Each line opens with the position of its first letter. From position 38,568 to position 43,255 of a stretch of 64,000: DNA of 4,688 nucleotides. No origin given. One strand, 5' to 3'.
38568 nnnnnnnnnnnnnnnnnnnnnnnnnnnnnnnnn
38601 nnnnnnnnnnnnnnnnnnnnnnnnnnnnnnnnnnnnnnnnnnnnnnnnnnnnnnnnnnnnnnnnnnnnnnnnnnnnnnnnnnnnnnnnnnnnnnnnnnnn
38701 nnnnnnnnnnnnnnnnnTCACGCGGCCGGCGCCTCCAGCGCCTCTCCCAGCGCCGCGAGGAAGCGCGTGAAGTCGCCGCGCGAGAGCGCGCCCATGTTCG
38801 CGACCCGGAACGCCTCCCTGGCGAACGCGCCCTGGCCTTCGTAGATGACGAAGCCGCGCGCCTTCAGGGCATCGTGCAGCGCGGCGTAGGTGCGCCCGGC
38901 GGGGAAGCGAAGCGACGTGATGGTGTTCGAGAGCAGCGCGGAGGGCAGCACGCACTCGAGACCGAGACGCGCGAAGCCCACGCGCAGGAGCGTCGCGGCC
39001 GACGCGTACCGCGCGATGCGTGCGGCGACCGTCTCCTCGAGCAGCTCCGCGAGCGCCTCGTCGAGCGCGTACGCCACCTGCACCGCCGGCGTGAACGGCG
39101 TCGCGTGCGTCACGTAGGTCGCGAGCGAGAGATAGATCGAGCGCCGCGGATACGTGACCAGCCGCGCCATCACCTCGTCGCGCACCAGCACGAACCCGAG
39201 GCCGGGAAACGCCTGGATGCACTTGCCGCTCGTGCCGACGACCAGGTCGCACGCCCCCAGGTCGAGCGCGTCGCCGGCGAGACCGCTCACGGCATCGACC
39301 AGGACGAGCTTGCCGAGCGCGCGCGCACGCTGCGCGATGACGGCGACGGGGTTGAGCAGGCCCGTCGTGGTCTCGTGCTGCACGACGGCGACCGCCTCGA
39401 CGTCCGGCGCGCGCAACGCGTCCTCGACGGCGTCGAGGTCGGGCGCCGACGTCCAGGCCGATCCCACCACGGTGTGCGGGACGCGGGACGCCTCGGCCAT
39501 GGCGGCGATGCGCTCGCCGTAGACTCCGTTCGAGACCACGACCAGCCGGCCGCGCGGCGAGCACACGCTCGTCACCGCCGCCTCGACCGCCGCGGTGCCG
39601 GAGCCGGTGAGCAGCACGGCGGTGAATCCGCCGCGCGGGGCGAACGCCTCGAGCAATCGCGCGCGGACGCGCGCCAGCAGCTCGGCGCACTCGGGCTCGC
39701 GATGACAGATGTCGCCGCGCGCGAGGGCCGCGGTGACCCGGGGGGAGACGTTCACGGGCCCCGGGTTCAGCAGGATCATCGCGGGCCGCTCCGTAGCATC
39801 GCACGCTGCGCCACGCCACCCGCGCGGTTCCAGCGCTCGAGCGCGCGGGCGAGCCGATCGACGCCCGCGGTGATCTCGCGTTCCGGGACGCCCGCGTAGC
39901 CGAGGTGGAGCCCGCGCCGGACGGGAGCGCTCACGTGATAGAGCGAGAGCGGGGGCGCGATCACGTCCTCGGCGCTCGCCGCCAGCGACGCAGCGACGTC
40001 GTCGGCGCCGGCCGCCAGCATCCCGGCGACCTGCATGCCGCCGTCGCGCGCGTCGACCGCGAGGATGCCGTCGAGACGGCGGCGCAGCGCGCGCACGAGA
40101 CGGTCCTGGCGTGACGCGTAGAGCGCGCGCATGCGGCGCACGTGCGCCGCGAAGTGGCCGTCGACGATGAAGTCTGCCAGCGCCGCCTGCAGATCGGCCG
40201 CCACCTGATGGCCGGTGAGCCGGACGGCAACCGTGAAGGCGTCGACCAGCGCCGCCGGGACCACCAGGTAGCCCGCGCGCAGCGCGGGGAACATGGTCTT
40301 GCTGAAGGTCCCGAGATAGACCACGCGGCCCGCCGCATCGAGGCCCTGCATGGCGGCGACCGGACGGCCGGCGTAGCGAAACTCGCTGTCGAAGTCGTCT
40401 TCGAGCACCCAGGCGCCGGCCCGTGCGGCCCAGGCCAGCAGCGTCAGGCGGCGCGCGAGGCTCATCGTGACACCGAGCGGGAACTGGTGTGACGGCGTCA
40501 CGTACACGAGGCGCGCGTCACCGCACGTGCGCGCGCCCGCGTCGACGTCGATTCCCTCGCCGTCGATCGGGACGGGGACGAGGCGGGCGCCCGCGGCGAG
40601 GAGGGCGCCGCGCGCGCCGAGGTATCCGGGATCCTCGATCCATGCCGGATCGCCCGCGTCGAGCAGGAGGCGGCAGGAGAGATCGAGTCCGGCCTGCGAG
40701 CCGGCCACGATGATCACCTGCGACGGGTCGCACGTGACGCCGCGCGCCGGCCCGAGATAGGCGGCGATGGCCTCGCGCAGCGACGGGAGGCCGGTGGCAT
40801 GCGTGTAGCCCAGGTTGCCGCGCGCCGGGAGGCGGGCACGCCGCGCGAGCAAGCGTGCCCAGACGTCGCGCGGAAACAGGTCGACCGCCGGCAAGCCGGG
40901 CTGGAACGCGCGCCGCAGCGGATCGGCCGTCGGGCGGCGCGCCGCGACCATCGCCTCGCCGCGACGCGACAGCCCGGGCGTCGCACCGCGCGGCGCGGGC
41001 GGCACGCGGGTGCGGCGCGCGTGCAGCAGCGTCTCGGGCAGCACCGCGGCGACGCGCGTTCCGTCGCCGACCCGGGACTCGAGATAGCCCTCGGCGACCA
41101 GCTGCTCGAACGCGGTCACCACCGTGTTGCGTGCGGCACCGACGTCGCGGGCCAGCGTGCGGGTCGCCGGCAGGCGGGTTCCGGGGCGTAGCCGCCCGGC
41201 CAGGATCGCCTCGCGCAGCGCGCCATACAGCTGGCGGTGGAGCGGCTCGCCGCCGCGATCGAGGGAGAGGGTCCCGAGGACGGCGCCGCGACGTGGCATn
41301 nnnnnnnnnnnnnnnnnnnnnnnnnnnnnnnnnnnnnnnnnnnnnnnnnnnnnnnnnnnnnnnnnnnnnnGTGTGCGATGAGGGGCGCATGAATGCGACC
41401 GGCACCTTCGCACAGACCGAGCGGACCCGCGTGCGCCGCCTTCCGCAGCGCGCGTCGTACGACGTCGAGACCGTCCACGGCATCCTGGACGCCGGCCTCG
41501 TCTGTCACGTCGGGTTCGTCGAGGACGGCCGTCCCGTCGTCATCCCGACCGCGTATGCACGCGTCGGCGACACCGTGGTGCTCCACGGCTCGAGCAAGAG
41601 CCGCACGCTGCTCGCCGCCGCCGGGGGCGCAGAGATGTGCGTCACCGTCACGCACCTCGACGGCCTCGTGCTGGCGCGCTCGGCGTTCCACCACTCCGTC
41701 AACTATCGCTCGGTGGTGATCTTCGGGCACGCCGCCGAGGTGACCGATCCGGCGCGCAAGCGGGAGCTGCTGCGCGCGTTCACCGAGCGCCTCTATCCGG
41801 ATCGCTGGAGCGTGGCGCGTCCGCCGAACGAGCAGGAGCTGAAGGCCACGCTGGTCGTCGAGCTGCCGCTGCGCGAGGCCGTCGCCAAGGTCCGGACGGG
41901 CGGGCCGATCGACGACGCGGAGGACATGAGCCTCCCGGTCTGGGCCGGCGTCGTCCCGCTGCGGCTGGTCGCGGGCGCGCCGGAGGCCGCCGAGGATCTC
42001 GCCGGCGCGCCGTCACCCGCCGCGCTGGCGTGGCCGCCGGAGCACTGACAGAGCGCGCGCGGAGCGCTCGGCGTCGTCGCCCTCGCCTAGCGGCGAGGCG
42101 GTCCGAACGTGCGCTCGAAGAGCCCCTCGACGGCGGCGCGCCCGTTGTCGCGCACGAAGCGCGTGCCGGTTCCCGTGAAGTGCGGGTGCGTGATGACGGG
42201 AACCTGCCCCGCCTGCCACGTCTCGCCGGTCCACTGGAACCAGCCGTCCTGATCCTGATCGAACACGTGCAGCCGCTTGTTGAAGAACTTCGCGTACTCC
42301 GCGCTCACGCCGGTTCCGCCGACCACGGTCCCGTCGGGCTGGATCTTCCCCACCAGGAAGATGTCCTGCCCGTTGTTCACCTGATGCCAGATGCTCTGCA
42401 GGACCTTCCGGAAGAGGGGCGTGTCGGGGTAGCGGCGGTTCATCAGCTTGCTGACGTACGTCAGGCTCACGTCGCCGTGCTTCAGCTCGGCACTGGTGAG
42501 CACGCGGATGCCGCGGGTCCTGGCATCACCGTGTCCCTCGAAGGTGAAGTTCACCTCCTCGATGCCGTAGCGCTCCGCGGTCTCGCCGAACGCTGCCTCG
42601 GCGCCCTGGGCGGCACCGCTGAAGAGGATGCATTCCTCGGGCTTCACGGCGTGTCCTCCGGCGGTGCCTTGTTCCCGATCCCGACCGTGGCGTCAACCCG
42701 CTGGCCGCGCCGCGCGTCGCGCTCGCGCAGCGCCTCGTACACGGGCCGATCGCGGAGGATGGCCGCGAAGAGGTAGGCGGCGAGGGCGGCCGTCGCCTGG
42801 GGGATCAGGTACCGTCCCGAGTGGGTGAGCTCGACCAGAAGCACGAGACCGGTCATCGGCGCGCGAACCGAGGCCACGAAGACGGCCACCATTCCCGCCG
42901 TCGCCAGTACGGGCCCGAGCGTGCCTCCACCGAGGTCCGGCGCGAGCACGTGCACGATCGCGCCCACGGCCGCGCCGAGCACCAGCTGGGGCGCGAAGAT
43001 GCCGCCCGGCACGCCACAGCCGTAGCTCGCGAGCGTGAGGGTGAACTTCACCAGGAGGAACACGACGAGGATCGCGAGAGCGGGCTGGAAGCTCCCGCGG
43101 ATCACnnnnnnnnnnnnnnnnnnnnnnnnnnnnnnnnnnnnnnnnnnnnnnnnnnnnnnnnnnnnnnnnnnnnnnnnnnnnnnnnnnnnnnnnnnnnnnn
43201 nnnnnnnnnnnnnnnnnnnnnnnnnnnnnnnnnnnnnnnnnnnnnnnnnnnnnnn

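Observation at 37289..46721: AEP phosphonate core coupled to CDP-alcohol transferase: candidate bacterial phosphonolipid pathway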

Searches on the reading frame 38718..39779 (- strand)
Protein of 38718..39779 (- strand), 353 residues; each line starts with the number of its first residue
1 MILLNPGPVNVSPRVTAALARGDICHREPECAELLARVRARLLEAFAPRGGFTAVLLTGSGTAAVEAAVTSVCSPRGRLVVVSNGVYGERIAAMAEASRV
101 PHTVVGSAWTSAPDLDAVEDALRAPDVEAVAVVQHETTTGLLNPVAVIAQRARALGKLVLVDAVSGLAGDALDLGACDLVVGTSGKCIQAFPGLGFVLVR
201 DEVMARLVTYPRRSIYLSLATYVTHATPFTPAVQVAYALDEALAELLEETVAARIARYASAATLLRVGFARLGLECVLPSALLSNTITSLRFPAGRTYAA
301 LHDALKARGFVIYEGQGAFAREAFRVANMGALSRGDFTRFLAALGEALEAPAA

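Call 9: search_protein_families(library=pfam, proteins=[window:38718-39779:-], max_evalue=0.001)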
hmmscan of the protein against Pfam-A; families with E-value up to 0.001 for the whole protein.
window:38718-39779:- (353 aa): 4 families
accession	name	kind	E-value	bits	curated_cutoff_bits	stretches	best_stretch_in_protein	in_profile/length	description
PF00266.25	Aminotran_5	-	1.9e-13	50.6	21.5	1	54-262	63-283/371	Aminotransferase class-V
PF01053.26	Cys_Met_Meta_PP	-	2.3e-06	26.9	27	1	53-188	68-200/381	Cys/Met metabolism PLP-dependent enzyme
PF00155.27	Aminotran_1_2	-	6.1e-06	26.1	19.7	1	56-286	69-308/361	Aminotransferase class I and II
PF01212.27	Beta_elim_lyase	-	0.00064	19.6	27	1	40-141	35-140/288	Beta-eliminating lyase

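Call 10: search_protein_families(library=ncbifam, proteins=[window:38718-39779:-], max_evalue=0.001)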
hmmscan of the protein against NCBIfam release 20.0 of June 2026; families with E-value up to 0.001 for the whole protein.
window:38718-39779:- (353 aa): 14 families
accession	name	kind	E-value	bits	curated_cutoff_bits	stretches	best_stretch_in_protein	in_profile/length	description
TIGR03301.1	PhnW-AepZ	equivalog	2.5e-92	310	360.8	1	2-347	1-354/355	2-aminoethylphosphonate aminotransferase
TIGR02326.1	transamin_PhnW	equivalog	3.7e-67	227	400.8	1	2-348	5-360/363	2-aminoethylphosphonate--pyruvate transaminase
NF010006.0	PRK13479.1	equivalog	5.9e-67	226.4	296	1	2-349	7-362/369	2-aminoethylphosphonate--pyruvate transaminase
NF046070.1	PyrdoxPyrvTramin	equivalog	7.3e-45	153.4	600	1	2-350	7-366/369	pyridoxamine--pyruvate transaminase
NF045640.1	AspGlyoxATaseBhcA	equivalog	3.4e-31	108.6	650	1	5-333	9-349/395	L-aspartate--glyoxylate aminotransferase BhcA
TIGR01366.1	serC_3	equivalog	1.2e-10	41.1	401.65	1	23-340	31-350/361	phosphoserine transaminase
TIGR04343.1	egtE_PLP_lyase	equivalog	2.8e-09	36.3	400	1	54-208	73-224/370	ergothioneine biosynthesis PLP-dependent enzyme EgtE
TIGR01364.1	serC_1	equivalog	6.7e-06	25.2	443.6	1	23-251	35-257/358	phosphoserine transaminase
NF005758.0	PRK07582.1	equivalog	7.9e-06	24.9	440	1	54-259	72-278/372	cystathionine gamma-lyase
TIGR01976.1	am_tr_V_VC1184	hypoth_equivalog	3e-05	23.5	352.35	1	128-219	160-251/401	cysteine desulfurase-like protein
TIGR01979.1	sufS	subfamily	3.2e-05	23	475.1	1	115-207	149-241/403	SufS family cysteine desulfurase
NF005855.0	PRK07777.1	equivalog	4.9e-05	22.8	553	0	53-164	90-204/391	pyridoxal phosphate-dependent aminotransferase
TIGR03235.1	DNA_S_dndA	equivalog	0.00018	20.9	480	1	114-203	127-216/353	cysteine desulfurase DndA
NF002841.0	PRK03080.1-2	equivalog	0.00055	19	477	0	26-211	41-219/389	phosphoserine transaminase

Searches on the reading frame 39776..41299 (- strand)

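Call 9: search_protein_families(library=pfam, proteins=[window:39776-41299:-], max_evalue=0.001)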
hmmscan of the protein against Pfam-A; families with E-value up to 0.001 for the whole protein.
window:39776-41299:- (507 aa): 2 families
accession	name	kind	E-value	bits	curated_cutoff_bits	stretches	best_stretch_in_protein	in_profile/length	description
PF00155.27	Aminotran_1_2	-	1.1e-27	97.6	19.7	1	156-483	29-361/361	Aminotransferase class I and II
PF00392.27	GntR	-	3.4e-15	55.9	27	1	22-83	3-64/64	Bacterial regulatory proteins, gntR family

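Call 10: search_protein_families(library=ncbifam, proteins=[window:39776-41299:-], max_evalue=0.001)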
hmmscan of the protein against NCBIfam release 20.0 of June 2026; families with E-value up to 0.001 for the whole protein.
window:39776-41299:- (507 aa): 66 families (the best 25 are shown)
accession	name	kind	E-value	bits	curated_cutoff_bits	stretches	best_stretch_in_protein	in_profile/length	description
NF052281.1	rhizopine_MocR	equivalog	6.4e-167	556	650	1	8-486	6-478/479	rhizopine catabolism transcriptional regulator MocR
NF052282.1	PLP_TF_PdxR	equivalog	1.5e-121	406.6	320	1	19-483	1-447/448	MocR-like pyridoxine biosynthesis transcription factor PdxR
NF052285.1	GABA_TF_GabR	exception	1.7e-77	261.2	600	2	139-486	104-455/456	MocR-like transcriptional regulator GabR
NF052290.2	MocR_like_YczR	exception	3e-55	187.7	487.4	1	14-486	14-457/458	MocR-like transcription factor YczR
NF052286.1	ecto_TF_EhuR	exception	4.1e-41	141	480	2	168-405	135-370/458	MocR-like ectoine utilization transcription factor EhuR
TIGR04461.1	endura_MppQ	equivalog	1.3e-34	119.9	540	1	139-444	29-339/392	enduracididine biosynthesis enzyme MppQ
NF041364.1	GntC_guanitoxin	equivalog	7.9e-27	94.1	415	1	160-410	28-284/356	guanitoxin biosynthesis PLP-dependent (S)-gamma-hydroxy-L-arginine cyclodehydratase GntC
NF004770.0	PRK06108.1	subfamily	5e-26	91.4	422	1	160-489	64-394/396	pyridoxal phosphate-dependent aminotransferase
NF012025.0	PRK15481.1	equivalog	1e-24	87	573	2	165-487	118-430/432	MocR-like B6 salvage transcription factor PtsJ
NF005601.0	PRK07337.1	equivalog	5.5e-22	78.4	496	1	159-485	62-390/394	pyridoxal phosphate-dependent aminotransferase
NF006514.0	PRK08960.1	equivalog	5.6e-20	71.5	554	1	159-490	59-388/388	pyridoxal phosphate-dependent aminotransferase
TIGR03947.1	viomycin_VioD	equivalog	1.4e-15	57.1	390.9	1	168-487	50-359/359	capreomycidine synthase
NF006569.0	PRK09082.1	subfamily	2.1e-15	56.8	420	1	149-470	47-371/386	methionine aminotransferase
NF005815.0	PRK07681.1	equivalog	5.7e-13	48.6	545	1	141-435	44-336/399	LL-diaminopimelate aminotransferase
NF005855.0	PRK07777.1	equivalog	1.1e-12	48.1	553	1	155-408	51-309/391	pyridoxal phosphate-dependent aminotransferase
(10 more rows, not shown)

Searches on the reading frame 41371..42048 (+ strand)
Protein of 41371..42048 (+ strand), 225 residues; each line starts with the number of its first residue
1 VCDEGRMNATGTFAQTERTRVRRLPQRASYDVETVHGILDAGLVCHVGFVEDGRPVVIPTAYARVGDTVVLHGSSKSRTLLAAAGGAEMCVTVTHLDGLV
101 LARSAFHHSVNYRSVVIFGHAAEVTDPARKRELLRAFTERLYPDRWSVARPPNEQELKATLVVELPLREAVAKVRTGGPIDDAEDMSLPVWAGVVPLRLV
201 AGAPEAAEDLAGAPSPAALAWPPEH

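Call 12: search_protein_families(library=ncbifam, proteins=[window:41371-42048:+], max_evalue=0.00001)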
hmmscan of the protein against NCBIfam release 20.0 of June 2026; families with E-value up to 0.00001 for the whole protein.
window:41371-42048:+ (225 aa): 0 families

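Call 62: search_protein_families(library=pfam, proteins=[window:41371-42048:+], max_evalue=0.001)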
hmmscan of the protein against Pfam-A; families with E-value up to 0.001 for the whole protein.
window:41371-42048:+ (225 aa): 1 family
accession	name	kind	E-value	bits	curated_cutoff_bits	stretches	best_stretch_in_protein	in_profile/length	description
PF12900.13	Pyridox_ox_2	-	6.9e-46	156.1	27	1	31-173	1-139/140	Pyridoxamine 5'-phosphate oxidase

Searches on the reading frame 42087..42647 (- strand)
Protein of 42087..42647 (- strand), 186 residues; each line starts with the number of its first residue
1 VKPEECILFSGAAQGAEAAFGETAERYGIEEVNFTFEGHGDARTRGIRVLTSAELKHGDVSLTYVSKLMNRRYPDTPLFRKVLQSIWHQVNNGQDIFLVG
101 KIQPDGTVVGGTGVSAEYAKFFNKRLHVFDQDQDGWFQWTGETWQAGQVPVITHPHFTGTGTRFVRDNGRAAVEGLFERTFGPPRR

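Call 9: search_protein_families(library=pfam, proteins=[window:42087-42647:-], max_evalue=0.001)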
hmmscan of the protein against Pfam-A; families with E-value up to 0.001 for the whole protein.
window:42087-42647:- (186 aa): 0 families

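Call 10: search_protein_families(library=ncbifam, proteins=[window:42087-42647:-], max_evalue=0.001)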
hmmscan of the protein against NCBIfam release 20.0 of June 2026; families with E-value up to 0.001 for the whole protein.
window:42087-42647:- (186 aa): 1 family
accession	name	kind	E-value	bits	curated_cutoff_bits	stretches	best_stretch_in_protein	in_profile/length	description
NF011296.0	PRK14709.1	subfamily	0.00076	18.2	613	1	106-152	31-76/469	hypothetical protein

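Call 79: find_homologous_proteins(query=window:42087-42647:-, max_evalue=0.001)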
Query window:42087-42647:- (186 aa): 4779 proteins with E <= 0.001 among 4899 candidates; the best 120 are listed.
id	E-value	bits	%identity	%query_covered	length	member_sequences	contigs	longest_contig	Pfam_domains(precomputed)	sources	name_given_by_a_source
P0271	2.5e-115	401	92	100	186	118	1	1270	-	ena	-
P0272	4.2e-115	400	93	100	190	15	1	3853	-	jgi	jgi:hypothetical protein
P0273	1.1e-112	392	90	100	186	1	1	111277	-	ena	-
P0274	2.3e-110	384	89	100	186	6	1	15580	-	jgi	jgi:hypothetical protein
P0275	3.5e-109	380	88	100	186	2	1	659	-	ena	-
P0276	3.8e-109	380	87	100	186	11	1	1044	-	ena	-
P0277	6.8e-109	380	88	99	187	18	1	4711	-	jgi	jgi:hypothetical protein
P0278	1.4e-108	378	87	100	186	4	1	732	-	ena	-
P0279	5.3e-108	377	87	100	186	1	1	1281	-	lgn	-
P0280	1.2e-107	376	87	99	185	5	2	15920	-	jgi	jgi:hypothetical protein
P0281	1.9e-107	375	86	100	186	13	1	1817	-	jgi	jgi:hypothetical protein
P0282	4.3e-107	374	87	100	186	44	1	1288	-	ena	-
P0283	9.1e-107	373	85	100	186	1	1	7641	-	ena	-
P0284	5.5e-106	370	86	100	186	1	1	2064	-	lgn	-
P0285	2.6e-105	368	87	98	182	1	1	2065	-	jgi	jgi:hypothetical protein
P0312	1.9e-92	326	78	98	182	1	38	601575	-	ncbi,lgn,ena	ncbi:MAG TPA: hypothetical protein VIS07_00555 [Candidatus Binatia bacterium]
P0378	6.6e-87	308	74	98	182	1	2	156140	-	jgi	jgi:hypothetical protein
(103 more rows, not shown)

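Call 84: find_encoding_contigs(protein=P0312, flank=6000, max_places=3)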
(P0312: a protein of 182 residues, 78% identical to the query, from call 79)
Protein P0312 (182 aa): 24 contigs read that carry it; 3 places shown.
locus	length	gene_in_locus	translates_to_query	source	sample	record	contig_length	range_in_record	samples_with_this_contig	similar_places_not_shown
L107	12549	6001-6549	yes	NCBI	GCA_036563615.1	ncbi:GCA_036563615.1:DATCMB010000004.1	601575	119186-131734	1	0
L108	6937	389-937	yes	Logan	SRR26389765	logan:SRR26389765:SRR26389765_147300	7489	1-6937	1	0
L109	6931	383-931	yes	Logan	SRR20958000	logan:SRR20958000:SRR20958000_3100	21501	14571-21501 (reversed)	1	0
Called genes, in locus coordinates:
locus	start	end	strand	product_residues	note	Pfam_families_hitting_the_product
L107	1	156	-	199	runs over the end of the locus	PF00293:NUDIX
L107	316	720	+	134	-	PF13577:SnoaL_4, PF12680:SnoaL_2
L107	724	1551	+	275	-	PF05721:PhyH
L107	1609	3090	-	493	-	PF07732:Cu-oxidase_3, PF00394:Cu-oxidase, PF07731:Cu-oxidase_2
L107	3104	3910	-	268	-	PF01243:PNPOx_N, PF13883:CREG_beta-barrel, PF10615:DUF2470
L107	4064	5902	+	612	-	PF00270:DEAD, PF00271:Helicase_C, PF16124:RecQ_Zn_bind, PF00570:HRDC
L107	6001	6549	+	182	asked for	-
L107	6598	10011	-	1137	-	PF00873:ACR_tran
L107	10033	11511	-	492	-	PF19335:HMBD, PF25917:BSH_RND (weak), PF25919:BSH_CusB, PF25973:BSH_CzcB, PF25944:Beta-barrel_RND (weak), PF25954:Beta-barrel_RND_2, PF25975:CzcB_C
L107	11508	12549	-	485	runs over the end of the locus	PF02321:OEP (weak)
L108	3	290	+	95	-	?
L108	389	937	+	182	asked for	-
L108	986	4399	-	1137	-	PF00873:ACR_tran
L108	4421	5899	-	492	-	PF19335:HMBD, PF25917:BSH_RND (weak), PF25919:BSH_CusB, PF25973:BSH_CzcB, PF25944:Beta-barrel_RND (weak), PF25954:Beta-barrel_RND_2, PF25975:CzcB_C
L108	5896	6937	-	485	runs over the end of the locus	PF02321:OEP (weak)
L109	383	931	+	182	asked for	-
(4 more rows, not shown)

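Call 85: find_encoding_contigs(protein=P0378, flank=6000, max_places=2)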
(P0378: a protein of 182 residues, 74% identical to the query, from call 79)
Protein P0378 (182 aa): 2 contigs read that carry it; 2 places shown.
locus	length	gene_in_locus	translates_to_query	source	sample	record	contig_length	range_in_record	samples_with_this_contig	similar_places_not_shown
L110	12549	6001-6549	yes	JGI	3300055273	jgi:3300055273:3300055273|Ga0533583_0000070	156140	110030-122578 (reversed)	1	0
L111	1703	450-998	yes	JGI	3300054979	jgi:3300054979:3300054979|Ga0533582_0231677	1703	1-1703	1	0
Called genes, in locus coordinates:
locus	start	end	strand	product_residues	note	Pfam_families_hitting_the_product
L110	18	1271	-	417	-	PF23381:Beta-prop_IFT122_1st, PF23414:Beta-prop_EML_2, PF24814:WD40_Prp19, PF24782:WD40_MABP1-WDR62_2nd, PF25173:Beta-prop_WDR3_1st, PF25175:Beta-prop_WDR5, PF24807:WD40_CDC20-Fz, PF23381:Beta-prop_IFT122_1st, +26 more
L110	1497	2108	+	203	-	PF02798:GST_N, PF13417:GST_N_3, PF13409:GST_N_2, PF00043:GST_C, PF13410:GST_C_2 (weak)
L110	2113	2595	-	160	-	PF14539:DUF4442 (weak), PF13622:4HBT_3, PF03061:4HBT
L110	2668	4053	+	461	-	-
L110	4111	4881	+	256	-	PF00378:ECH_1, PF16113:ECH_2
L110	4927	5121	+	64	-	PF06902:Fer4_19, PF13459:Fer4_15, PF13370:Fer4_13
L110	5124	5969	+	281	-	PF00106:adh_short, PF08659:KR, PF23441:SDR, PF13561:adh_short_C2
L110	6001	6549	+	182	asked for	-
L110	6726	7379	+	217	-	PF05175:MTS (weak), PF13847:Methyltransf_31, PF08241:Methyltransf_11 (faint), PF13649:Methyltransf_25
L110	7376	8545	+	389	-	PF07690:MFS_1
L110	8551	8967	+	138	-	-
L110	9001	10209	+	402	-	PF02771:Acyl-CoA_dh_N, PF02770:Acyl-CoA_dh_M, PF00441:Acyl-CoA_dh_1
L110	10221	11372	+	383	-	PF02771:Acyl-CoA_dh_N, PF02770:Acyl-CoA_dh_M (weak), PF00441:Acyl-CoA_dh_1, PF08028:Acyl-CoA_dh_2 (weak)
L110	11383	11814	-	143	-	PF00583:Acetyltransf_1, PF13673:Acetyltransf_10 (weak), PF13508:Acetyltransf_7 (weak)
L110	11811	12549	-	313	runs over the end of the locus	PF01145:Band_7, PF16200:Band_7_C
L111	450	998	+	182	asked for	-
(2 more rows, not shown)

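Call 86: predict_structure(alignment_id=A3)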
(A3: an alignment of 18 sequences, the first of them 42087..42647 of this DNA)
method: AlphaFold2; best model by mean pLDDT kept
length: 186 residues; sequences in the alignment: 18
mean_pLDDT: 79.4   pTM: 0.78
mean pLDDT of the five models: 79.4, 79.4, 76.2, 72.2, 68.9
residues with pLDDT >= 90: 74; 70-90: 56; 50-70: 46; < 50: 10
segments of 3 or more residues with pLDDT < 50: 46-48, 54-57
pLDDT, mean of each block of 10 residues (from residue 1): 90 81 92 65 48 50 56 63 76 90 83 77 90 95 89 94 91 97 81
secondary structure, 60 per line:
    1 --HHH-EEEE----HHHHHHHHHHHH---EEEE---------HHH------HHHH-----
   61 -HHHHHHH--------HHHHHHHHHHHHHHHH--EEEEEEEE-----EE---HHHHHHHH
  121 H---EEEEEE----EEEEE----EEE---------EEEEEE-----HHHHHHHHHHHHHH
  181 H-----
elements in order: E7-10 H15-26 E30-33 H52-55 H62-68 H77-92 E95-102 H113-121 E125-130 E135-139 E144-146 E156-161 H167-181

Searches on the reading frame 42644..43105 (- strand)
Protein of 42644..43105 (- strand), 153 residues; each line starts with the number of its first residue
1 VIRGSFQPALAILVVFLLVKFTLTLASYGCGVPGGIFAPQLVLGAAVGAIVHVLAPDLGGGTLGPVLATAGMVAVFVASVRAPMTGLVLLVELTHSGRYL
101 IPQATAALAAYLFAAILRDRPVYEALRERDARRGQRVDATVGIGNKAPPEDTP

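Call 9: search_protein_families(library=pfam, proteins=[window:42644-43105:-], max_evalue=0.001)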
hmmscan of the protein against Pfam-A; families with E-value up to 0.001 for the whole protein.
window:42644-43105:- (153 aa): 1 family
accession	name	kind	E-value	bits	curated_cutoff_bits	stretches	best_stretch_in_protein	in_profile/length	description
PF00654.25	Voltage_CLC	-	3.5e-23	82.8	24.8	1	9-114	238-345/346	Voltage gated chloride channel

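Call 10: search_protein_families(library=ncbifam, proteins=[window:42644-43105:-], max_evalue=0.001)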
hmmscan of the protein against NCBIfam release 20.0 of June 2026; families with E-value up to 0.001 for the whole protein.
window:42644-43105:- (153 aa): 3 families
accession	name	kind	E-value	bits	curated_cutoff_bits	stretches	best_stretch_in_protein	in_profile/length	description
NF003640.0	PRK05277.1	equivalog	2e-31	109.2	350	1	8-137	326-457/471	H(+)/Cl(-) exchange transporter ClcA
NF002505.0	PRK01862.1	equivalog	6.2e-16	58.2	482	1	11-135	314-440/577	ClcB-like voltage-gated chloride channel protein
NF002437.0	PRK01610.1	equivalog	2.2e-11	43.5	425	1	8-124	304-422/429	voltage-gated ClC-type chloride channel ClcB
